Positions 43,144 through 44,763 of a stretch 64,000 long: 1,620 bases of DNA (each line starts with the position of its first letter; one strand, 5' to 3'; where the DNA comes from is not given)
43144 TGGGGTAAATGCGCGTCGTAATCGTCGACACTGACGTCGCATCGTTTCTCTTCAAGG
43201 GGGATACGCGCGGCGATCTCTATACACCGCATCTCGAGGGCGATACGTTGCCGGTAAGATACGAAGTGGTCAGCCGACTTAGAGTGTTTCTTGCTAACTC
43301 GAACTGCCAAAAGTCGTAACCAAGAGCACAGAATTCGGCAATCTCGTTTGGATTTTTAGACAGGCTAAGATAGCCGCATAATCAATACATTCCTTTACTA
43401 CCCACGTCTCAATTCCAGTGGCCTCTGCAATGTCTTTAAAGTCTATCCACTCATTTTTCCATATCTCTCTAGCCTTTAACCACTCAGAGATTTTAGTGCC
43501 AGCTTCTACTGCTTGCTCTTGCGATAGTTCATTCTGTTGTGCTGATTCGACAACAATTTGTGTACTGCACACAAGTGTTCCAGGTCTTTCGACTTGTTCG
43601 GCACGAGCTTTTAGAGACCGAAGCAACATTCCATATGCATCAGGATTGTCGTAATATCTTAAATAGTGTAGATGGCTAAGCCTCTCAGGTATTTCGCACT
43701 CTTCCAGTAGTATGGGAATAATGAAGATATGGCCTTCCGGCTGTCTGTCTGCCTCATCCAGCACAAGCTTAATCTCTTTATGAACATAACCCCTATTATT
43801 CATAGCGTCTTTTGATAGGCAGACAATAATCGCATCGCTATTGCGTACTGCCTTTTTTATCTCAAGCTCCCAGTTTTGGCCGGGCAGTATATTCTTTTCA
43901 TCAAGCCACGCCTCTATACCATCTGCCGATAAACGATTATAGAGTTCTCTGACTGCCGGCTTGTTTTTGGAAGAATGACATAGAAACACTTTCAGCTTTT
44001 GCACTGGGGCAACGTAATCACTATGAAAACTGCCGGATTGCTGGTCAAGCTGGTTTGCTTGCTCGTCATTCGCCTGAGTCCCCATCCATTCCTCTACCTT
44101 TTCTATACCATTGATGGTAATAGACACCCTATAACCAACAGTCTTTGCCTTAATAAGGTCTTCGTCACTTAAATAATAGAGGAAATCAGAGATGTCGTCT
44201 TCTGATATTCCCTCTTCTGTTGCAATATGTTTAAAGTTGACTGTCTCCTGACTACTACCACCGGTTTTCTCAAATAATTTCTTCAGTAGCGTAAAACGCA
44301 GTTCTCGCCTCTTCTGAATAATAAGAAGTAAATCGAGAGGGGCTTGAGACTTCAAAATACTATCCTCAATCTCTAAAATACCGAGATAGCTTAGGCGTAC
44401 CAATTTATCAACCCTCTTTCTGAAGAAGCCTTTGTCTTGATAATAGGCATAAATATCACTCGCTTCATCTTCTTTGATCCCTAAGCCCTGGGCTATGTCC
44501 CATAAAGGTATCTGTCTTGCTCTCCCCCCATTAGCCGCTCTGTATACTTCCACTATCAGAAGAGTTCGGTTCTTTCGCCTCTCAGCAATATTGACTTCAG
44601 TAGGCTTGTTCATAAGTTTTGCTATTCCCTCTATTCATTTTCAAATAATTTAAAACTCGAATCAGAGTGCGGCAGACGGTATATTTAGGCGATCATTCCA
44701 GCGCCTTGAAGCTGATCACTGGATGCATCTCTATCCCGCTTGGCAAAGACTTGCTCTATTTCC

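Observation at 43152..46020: Low-GC island with two divergent TIR-domain genes inserted into a vapC toxin gene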

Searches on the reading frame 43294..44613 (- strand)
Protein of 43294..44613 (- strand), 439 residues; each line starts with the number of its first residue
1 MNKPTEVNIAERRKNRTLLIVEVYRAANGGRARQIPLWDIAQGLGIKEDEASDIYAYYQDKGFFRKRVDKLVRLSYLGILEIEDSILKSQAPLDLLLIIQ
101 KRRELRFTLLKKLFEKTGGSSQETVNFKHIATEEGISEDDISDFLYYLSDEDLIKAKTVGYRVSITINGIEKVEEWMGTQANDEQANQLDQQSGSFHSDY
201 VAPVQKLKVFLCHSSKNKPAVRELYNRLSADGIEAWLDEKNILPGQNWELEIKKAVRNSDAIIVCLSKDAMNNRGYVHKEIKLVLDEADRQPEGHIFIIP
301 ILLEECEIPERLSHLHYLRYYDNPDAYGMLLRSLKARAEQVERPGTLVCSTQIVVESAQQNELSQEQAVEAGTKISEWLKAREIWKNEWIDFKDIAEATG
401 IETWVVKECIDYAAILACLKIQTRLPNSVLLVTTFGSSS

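Call 3: search_protein_families(library=pfam, proteins=[window:43294-44613:-], max_evalue=1)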
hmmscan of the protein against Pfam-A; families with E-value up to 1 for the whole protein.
window:43294-44613:- (439 aa): 10 families
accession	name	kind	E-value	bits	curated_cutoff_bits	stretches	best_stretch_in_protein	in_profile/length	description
PF13676.11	TIR_2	-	5.9e-27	95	28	1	209-325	1-116/122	TIR domain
PF01582.25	TIR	-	6.7e-08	33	21.3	1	216-305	13-98/179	TIR domain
PF22451.2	NirdL-like_HTH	-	0.00099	19.1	27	0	38-65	20-47/47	Siroheme decarboxylase NirDL-like HTH domain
PF24409.1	wHTH-PRTase_assc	-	0.011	16.1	27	0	394-425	16-47/83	wHTH-PRTase associated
PF08937.16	ThsB_TIR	-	0.02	15.7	21.2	1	250-286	50-85/100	Thoeris protein ThsB, TIR-like domain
PF15935.10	RnlA_toxin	-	0.071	13.8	27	1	132-158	6-32/87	RNase LS, bacterial toxin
PF01399.33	PCI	-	0.096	13.3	22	0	100-156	20-71/84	PCI domain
PF15643.12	Tox-PL-2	-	0.1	13.3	25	0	230-289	22-82/103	Papain fold toxin 2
PF03962.21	Mnd1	-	0.11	13.2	23.5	0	129-160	20-51/60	Mnd1 HTH domain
PF22980.2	Myb_DNA-bind_8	-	0.28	11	27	0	390-402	20-32/50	Myb-like DNA-binding domain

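Call 4: search_protein_families(library=padloc, proteins=[window:43294-44613:-], max_evalue=1)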
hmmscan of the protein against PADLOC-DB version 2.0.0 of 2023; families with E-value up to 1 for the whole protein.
window:43294-44613:- (439 aa): 17 families
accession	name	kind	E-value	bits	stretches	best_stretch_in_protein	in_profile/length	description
PDLC02421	Aga_TIR-PNTD1-PNTD2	-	9.3e-14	49.3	1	206-384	3-177/430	Class I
PDLC02403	Aga_TIR-PNTD1-PNTD2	-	9.8e-12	42.6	1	222-336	19-133/443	Class I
PDLC05062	PDC-S66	-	6.9e-10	36.8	1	184-301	124-240/282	-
PDLC03957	bSEFIR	-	1.8e-09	35.9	1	207-395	39-249/412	-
PDLC02962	RT-TIR_XII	-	2.9e-09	34.3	1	186-288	328-427/478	single gene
PDLC02012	SAVED5--SAVED_TIR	-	1.3e-08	32.4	1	208-300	15-107/404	-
PDLC00424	ThsB1|ThsB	-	2.5e-06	25.4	1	208-272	103-167/234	TIR-like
PDLC02400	Aga_TIR-PNTD1-PNTD2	-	2.7e-05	20.7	1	188-307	169-287/639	Class I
PDLC02416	Aga_REase-TIR-PNTD1-PNTD2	-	4.9e-05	20.2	1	214-314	163-257/572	Class I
PDLC00420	ThsB1|ThsB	-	0.00013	19.2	1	232-307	31-102/319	TIR-like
PDLC02961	RT-TIR_XII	-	0.00016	18.7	1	185-296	326-431/475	single gene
PDLC00434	ThsB1|ThsB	-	0.00036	17.7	1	208-264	140-197/396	TIR-like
PDLC00417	ThsB1|ThsB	-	0.00052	17.6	1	206-290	166-250/303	TIR-like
PDLC00425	ThsB1|ThsB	-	0.00086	16.5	1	199-273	244-325/389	TIR-like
PDLC00731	Effector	-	0.0012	15.9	1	202-277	150-227/306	TIR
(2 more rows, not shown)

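Call 5: search_protein_families(library=ncbifam, proteins=[window:43294-44613:-], max_evalue=1)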
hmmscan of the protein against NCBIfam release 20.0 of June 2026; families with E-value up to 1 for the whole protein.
window:43294-44613:- (439 aa): 3 families
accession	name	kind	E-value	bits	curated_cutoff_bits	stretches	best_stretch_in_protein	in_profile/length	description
NF042941.1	Retron_TIR_antiphage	equivalog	2.8e-13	49.5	600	1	185-324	318-459/464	TIR domain-containing anti-phage reverse transcriptase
NF058526.1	Thoeris_type3_ThcB4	equivalog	0.0038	16.1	220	1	208-280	129-201/375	Thoeris type III anti-phage system protein ThcB4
TIGR04543.1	ketoArg_3Met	equivalog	0.044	12.9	425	1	107-176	23-90/336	2-ketoarginine methyltransferase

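Call 13: find_homologous_proteins(query=window:43294-44613:-)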
Query window:43294-44613:- (439 aa): 837 proteins with E <= 0.001 among 6698 candidates; the best 120 are listed.
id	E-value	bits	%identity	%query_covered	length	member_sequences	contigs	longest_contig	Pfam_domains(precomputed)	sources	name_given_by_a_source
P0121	1.8e-290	981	100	100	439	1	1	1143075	PF01582.26,PF13676.12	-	-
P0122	2.2e-129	450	62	80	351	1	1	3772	PF13676.12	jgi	jgi:hypothetical protein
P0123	8.9e-78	280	84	34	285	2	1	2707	PF01582.26,PF13676.12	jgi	-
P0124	4.9e-70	255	46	35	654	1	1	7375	PF01582.26,PF03781.23,PF13676.12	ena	-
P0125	1.4e-54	204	59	40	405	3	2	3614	-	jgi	-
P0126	5.4e-53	198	58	31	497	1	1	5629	PF01582.26,PF08357.17,PF13676.12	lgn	-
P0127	9.3e-53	198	57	31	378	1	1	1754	PF01582.26,PF13676.12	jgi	jgi:hypothetical protein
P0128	1.7e-52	197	55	32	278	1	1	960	PF01582.26,PF13676.12,PF08937.17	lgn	-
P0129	7.0e-50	188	58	31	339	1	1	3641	PF01582.26,PF08357.17,PF13676.12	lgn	-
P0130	9.8e-50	188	50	37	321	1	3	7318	PF01582.26,PF13676.12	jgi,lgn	-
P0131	1.3e-48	184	61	32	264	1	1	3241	PF01582.26,PF13676.12,PF00072.31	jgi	jgi:ActR/RegA family two-component response regulator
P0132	8.3e-48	181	50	42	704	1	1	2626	PF01582.26,PF03781.23,PF13676.12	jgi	jgi:formylglycine-generating enzyme required for sulfatase activity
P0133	3.2e-47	179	47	47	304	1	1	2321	PF02861.26,PF01582.26,PF13676.12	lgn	-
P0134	2.0e-46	177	59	31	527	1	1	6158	PF01582.26,PF13676.12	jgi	jgi:hypothetical protein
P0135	2.6e-46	176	60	32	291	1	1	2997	PF01582.26,PF13676.12,PF00072.31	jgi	-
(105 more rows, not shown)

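Call 14: find_encoding_contigs(protein=P0122, flank=5000, max_places=4)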
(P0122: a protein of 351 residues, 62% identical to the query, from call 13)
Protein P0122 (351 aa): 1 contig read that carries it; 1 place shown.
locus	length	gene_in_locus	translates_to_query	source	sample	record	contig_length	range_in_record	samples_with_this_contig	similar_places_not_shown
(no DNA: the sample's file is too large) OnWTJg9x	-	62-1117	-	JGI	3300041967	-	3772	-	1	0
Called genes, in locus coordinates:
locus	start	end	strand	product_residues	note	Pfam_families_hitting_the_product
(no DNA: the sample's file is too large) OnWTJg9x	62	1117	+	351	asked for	PF13676:TIR_2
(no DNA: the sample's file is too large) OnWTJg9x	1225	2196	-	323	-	PF04471:Mrr_cat, PF22722:NA-iREase1 (weak)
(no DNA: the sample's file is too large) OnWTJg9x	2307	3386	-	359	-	PF14163:SieB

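Call 16: find_encoding_contigs(protein=P0123, flank=5000, max_places=4)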
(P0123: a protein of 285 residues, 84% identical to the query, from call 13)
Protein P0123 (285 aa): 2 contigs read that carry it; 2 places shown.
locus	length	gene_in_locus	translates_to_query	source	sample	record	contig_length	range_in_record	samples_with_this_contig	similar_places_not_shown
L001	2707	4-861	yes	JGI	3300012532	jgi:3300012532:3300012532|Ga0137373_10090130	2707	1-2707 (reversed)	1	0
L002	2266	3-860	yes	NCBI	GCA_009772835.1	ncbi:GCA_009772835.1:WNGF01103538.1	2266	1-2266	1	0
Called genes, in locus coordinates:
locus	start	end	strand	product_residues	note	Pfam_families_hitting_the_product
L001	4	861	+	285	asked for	PF01582:TIR (weak), PF13676:TIR_2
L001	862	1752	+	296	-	-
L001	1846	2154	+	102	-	-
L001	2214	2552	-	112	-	-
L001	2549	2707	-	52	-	?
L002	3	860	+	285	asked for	PF01582:TIR (weak), PF13676:TIR_2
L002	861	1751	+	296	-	-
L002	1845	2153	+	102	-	-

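Call 24: search_solved_structures(query=window:43294-44613:-, max_evalue=0.01, show_alignments=3)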
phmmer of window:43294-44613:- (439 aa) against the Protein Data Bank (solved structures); distinct sequences matched with E-value up to 0.01: 5.
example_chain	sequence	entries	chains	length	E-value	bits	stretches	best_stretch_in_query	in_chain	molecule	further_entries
4w8h_A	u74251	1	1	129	1.8e-05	27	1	209-323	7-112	Toll-receptor-related 2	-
4w8g_A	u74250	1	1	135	1.9e-05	26.9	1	209-323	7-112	Toll-receptor-related 2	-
7uwg_A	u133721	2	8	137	0.0014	20.8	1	208-301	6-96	Molecular chaperone Tir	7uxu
8g83_A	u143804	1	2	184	0.0019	20.4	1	206-301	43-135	NAD(+) hydrolase AbTIR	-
7uxr_A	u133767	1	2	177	0.0067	18.5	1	207-301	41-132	TIR domain protein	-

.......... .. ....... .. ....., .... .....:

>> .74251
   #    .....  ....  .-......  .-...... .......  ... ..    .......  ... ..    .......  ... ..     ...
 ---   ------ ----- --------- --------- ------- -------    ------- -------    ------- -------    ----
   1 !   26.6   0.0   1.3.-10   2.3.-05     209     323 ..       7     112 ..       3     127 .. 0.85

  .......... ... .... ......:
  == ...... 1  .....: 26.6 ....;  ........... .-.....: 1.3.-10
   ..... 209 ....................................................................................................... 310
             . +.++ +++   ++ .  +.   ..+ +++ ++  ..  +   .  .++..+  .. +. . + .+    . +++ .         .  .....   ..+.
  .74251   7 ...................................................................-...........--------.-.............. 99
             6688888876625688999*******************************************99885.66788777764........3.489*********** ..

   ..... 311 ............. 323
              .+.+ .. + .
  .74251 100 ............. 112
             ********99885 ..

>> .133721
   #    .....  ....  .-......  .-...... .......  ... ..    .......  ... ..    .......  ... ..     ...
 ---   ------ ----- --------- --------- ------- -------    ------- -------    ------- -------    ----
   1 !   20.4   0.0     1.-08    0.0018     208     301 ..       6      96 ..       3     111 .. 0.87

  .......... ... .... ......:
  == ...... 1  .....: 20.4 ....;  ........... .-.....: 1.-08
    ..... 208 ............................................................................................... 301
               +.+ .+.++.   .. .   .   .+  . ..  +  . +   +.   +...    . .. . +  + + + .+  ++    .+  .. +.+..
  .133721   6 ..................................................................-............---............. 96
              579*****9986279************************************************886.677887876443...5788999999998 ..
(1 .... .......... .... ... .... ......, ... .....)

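Call 81: predict_structure(alignment_id=A4)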
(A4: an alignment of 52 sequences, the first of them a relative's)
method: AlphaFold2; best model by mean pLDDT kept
length: 439 residues; sequences in the alignment: 52
mean_pLDDT: 80.3   pTM: 0.43
mean pLDDT of the five models: 80.3, 77.3, 76.7, 76.5, 75.3
residues with pLDDT >= 90: 203; 70-90: 129; 50-70: 56; < 50: 51
segments of 3 or more residues with pLDDT < 50: 1-5, 30-33, 63-65, 73-81, 193-199, 347-360, 435-439
pLDDT, mean of each block of 10 residues (from residue 1): 53 73 65 61 79 65 49 45 55 74 88 93 93 92 89 87 92 89 72 47 88 95 97 94 94 96 97 90 97 93 96 96 95 95 61 36 86 91 77 94 91 79 76 53
secondary structure, 60 per line:
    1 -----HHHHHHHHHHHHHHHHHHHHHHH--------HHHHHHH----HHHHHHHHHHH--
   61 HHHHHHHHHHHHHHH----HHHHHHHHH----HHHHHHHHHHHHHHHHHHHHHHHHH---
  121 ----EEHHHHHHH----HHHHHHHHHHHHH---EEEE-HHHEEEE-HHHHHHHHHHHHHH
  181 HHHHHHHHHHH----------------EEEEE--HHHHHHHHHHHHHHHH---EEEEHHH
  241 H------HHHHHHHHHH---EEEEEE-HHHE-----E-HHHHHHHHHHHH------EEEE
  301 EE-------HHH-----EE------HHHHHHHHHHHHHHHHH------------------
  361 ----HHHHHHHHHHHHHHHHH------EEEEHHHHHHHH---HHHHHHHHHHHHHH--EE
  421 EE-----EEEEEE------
elements in order: H6-28 H37-43 H48-58 H61-75 H80-88 H93-117 H127-133 H138-150 E154-157 E162-165 H167-191 E208-212 H215-230 E234-237 H238-241 H248-257 E261-266 H279-290 E297-302 H326-342 H365-381 E388-391 H392-399 H403-416 E419-422 E428-433

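Call 85: fold_search(model_id=the predicted structure, library=pdb)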
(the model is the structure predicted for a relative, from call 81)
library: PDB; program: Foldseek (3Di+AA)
matches with E <= 10: 1777; with E <= 0.001: 28
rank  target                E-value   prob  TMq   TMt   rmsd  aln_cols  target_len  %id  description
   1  4w8g                  8.7e-06  1.00  0.25  0.84   2.0       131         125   25  Crystal structure of the TIR domain of the Toll-related Receptor TRR-2 from the lower metazoan Hydra magnipapillata (cry (released 2015-09-09)
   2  4w8h_A                1.1e-05  1.00  0.25  0.82   2.1       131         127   25  Crystal structure of the TIR domain of the Toll-related Receptor TRR-2 from the lower metazoan Hydra magnipapillata (c (released 2015-09-09)
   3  8qlp_E                2.0e-05  1.00  0.27  0.28   3.2       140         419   22  CryoEM structure of the RNA/DNA bound SPARTA (BabAgo/TIR-APAZ) tetrameric complex (released 2024-01-31)
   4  8qlp_M                7.7e-05  1.00  0.27  0.28   3.1       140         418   22  CryoEM structure of the RNA/DNA bound SPARTA (BabAgo/TIR-APAZ) tetrameric complex (released 2024-01-31)
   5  8ifl_A                9.1e-05  1.00  0.27  0.29   7.3       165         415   18  Cryo-EM structure of tetrameric SPARTA gRNA-ssDNA target complex in state 1 (released 2024-01-17)
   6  7beq                  1.3e-04  1.00  0.26  0.76   3.1       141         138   20  MicroED structure of the MyD88 TIR domain higher-order assembly (released 2021-03-10)
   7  8isy_B                1.3e-04  1.00  0.25  0.25  20.1       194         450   17  Cryo-EM structure of free-state Crt-SPARTA (released 2023-10-18)
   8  7uxu_A                1.4e-04  1.00  0.24  0.73   4.7       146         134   24  CryoEM structure of the TIR domain from AbTir in complex with 3AD (released 2022-09-07)
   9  5y8e                  1.5e-04  1.00  0.23  0.59   7.0       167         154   19  Crystal Structure of a prokaryotic SEFIR domain (released 2018-04-04)
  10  8i87_G                2.6e-04  1.00  0.27  0.29   5.3       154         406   18  Cryo-EM structure of TIR-APAZ/Ago-gRNA-DNA complex (released 2023-07-19)
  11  8u72_F                2.7e-04  1.00  0.26  0.27  15.5       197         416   18  Cryo-EM structure of the SPARTA oligomer with guide RNA and target DNA (released 2024-06-12)
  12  4om7_A                2.9e-04  1.00  0.24  0.64   4.1       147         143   20  Crystal structure of TIR domain of TLR6 (released 2014-08-06)
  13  8yym_A                3.6e-04  1.00  0.26  0.78   3.0       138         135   17  Cryo-EM structure of cylindrical fiber of MyD88 TIR (released 2025-03-26)
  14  8i87_A                3.6e-04  1.00  0.26  0.28  15.9       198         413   18  Cryo-EM structure of TIR-APAZ/Ago-gRNA-DNA complex (released 2023-07-19)
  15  5uzb_A                4.0e-04  1.00  0.27  0.75   3.1       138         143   17  Cryo-EM structure of the MAL TIR domain filament (released 2017-07-26)
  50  7uwg_C                1.6e-03  1.00  0.17  0.43   8.7       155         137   24  The crystal structure of the TIR domain-containing protein from Acinetobacter baumannii (AbTir) (released 2022-09-07)
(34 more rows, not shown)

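Call 86: search_protein_families(library=padloc, proteins=[P0122], max_evalue=0.001)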
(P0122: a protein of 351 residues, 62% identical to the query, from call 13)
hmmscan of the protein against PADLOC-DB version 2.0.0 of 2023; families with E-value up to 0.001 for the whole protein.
P0122 (351 aa): 9 families
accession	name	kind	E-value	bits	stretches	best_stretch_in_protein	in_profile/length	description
PDLC02421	Aga_TIR-PNTD1-PNTD2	-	3.5e-11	40.9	1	122-272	5-152/430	Class I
PDLC02403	Aga_TIR-PNTD1-PNTD2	-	2.2e-10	38.2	1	135-255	18-137/443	Class I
PDLC05062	PDC-S66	-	9.8e-10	36.3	1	92-188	120-216/282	-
PDLC03957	bSEFIR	-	1.7e-06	26.1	1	128-289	48-212/412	-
PDLC02012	SAVED5--SAVED_TIR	-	5e-06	23.9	1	122-216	15-105/404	-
PDLC02962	RT-TIR_XII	-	5.7e-06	23.5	1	113-202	338-427/478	single gene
PDLC00424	ThsB1|ThsB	-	7.1e-06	24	1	122-181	103-163/234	TIR-like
PDLC02416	Aga_REase-TIR-PNTD1-PNTD2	-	5.8e-05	19.9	1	125-253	160-282/572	Class I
PDLC00420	ThsB1|ThsB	-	0.00057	17.2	1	146-221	31-102/319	TIR-like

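Call 93: find_encoding_contigs(protein=P0125, flank=4000, max_places=3)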
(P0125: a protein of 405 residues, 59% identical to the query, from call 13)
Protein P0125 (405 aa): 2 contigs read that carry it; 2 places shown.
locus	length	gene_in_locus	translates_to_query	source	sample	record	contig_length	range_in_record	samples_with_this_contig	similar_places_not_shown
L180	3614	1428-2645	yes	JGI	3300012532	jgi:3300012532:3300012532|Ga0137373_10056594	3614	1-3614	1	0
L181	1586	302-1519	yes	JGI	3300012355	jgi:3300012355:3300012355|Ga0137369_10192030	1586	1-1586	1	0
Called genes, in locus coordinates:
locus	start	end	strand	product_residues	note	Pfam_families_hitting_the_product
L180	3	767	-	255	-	?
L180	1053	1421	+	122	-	-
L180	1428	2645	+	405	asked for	-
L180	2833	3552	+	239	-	-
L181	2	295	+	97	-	?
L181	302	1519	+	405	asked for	-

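Call 96: find_related_loci(query=window:43294-44613:-, collection=viral_contigs, flank=4000)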
Query window:43294-44613:- (439 aa) in viral_contigs; peptide patterns used: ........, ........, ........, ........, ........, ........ (x = any residue, [..] = any of these).
2 stretches matched a pattern, but none encodes a relative of the query by tblastn (E <= 1e-3).

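Call 98: search_protein_families(library=pfam, alignment_id=A5, max_evalue=0.01)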
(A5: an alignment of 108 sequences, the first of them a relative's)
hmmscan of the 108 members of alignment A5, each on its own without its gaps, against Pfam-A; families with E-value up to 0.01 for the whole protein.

A. member 1, P0121 (439 aa): 3 families
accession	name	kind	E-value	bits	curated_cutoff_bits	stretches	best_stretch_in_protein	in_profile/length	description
PF13676.11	TIR_2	-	5.9e-27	95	28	1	209-325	1-116/122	TIR domain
PF01582.25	TIR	-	6.7e-08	33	21.3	1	216-305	13-98/179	TIR domain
PF22451.2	NirdL-like_HTH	-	0.00099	19.1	27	0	38-65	20-47/47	Siroheme decarboxylase NirDL-like HTH domain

B. families by the number of members that match (of 108 scanned): 49 families (the first 25 are shown)
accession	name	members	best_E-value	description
PF13676.11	TIR_2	8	5.9e-27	TIR domain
PF01582.25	TIR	7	2.6e-09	TIR domain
PF12802.13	MarR_2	7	7.6e-06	MarR family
PF13545.12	HTH_Crp_2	5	0.00018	Crp-like helix-turn-helix domain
PF22451.2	NirdL-like_HTH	4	2e-06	Siroheme decarboxylase NirDL-like HTH domain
PF01978.25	TrmB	4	0.00019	Sugar-specific transcriptional regulator TrmB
PF15188.11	CCDC-167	3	0.00024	Coiled-coil domain-containing protein 167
PF02082.26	Rrf2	3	0.00041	Iron-dependent Transcriptional regulator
PF24409.1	wHTH-PRTase_assc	3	0.0024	wHTH-PRTase associated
PF10137.14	CAP12-PCTIR_TIR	2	2.4e-23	CAP12/Pycsar effector protein, TIR domain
PF19960.5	EAD7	2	1.8e-21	Effector-associated domain 7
PF01047.28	MarR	2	3.6e-05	MarR family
PF19380.4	DUF5955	2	0.00095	Family of unknown function (DUF5955)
PF16365.12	EutK_C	2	0.0015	Ethanolamine utilization protein EutK C-terminus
PF08784.17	RPA_C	2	0.0019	Replication protein A C terminal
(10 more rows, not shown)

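Call 106: search_protein_families(library=phrogs, proteins=[window:43294-44613:-], max_evalue=0.001)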
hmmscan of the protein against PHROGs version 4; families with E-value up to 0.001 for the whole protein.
window:43294-44613:- (439 aa): 2 families
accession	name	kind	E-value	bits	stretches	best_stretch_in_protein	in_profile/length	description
phrog_24215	-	unknown function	6.8e-17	62.7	1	208-323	72-185/200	-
phrog_15646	-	unknown function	2.8e-07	31.4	1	169-282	121-235/293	-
